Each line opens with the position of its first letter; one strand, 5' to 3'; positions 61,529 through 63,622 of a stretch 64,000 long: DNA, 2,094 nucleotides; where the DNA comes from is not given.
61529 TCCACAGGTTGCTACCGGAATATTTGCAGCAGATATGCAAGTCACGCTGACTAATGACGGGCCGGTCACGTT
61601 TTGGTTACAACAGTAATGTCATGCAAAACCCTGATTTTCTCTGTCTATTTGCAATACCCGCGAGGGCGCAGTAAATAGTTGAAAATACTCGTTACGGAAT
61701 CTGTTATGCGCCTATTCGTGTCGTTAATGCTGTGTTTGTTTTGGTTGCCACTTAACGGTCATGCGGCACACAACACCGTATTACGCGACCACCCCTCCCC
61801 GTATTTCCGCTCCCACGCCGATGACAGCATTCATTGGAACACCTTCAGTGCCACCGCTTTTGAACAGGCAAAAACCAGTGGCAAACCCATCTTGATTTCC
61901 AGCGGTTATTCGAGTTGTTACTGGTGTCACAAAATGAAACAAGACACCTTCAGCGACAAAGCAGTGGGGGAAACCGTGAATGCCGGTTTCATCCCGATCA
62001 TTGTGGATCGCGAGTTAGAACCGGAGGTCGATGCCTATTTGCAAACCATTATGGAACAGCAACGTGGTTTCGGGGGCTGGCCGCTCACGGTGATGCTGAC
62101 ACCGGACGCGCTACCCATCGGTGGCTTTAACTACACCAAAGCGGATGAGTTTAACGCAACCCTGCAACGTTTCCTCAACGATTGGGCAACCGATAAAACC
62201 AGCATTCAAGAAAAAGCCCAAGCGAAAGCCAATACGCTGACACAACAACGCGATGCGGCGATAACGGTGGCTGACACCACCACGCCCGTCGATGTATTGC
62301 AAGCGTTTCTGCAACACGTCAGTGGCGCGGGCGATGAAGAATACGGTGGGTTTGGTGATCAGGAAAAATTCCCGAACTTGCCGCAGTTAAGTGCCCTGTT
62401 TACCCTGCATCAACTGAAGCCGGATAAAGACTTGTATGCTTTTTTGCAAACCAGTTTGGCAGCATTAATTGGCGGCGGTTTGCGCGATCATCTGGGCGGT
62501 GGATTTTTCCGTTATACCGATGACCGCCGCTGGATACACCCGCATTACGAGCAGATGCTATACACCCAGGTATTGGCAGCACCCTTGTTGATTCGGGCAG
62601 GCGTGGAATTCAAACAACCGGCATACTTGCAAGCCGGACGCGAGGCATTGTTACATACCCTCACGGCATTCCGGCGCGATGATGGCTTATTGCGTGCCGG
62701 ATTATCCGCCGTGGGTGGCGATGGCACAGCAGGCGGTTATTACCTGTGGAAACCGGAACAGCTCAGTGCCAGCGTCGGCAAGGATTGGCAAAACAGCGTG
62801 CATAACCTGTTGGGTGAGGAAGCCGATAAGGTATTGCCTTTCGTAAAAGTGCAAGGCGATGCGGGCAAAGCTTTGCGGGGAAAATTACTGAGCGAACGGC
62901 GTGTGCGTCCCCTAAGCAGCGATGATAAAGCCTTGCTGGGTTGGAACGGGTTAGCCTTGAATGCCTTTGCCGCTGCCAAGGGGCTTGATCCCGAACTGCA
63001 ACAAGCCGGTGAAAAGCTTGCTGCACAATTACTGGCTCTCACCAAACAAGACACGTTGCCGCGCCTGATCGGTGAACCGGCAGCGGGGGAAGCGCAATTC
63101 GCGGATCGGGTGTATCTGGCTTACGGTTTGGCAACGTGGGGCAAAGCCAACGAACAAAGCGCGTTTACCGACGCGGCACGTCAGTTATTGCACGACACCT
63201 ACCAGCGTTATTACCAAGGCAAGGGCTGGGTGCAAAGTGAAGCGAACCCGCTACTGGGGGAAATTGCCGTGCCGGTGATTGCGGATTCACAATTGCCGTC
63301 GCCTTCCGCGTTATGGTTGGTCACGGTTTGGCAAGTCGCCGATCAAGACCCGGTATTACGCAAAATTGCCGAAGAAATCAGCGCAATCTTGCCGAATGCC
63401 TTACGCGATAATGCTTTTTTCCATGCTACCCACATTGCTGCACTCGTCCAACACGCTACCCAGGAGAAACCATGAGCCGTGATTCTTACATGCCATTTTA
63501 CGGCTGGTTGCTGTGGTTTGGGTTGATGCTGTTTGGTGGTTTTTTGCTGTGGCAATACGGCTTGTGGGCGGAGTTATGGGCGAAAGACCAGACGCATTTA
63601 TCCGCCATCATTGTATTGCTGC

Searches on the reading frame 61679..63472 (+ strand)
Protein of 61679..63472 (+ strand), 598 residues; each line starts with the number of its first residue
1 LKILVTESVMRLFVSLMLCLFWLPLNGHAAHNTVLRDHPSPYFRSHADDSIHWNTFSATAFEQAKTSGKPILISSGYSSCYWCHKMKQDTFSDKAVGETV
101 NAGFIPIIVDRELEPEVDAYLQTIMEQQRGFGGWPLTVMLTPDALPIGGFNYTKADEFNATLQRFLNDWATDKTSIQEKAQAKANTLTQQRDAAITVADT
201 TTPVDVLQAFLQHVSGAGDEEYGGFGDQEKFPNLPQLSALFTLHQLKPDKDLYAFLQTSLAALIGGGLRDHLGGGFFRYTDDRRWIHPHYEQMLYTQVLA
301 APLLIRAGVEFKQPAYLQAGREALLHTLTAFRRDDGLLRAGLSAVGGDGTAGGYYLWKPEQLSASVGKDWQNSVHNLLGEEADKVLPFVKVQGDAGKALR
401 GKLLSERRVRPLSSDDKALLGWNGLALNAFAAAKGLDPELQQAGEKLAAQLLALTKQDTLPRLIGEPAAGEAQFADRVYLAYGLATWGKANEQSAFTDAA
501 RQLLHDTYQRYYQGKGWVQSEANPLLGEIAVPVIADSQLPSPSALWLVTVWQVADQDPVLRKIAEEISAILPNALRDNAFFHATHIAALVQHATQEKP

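Call 49: search_protein_families(library=pfam, proteins=[window:61679-63472:+], max_evalue=0.00001)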
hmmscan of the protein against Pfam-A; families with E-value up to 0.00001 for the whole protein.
window:61679-63472:+ (598 aa): 2 families
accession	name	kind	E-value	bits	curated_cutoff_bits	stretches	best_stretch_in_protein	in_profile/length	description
PF03190.21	Thioredox_DsbH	-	2.9e-41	141.6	27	1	35-186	4-161/163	Protein of unknown function, DUF255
PF13899.12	Thioredoxin_7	-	2.5e-08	34.4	27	1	53-142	2-83/83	Thioredoxin-like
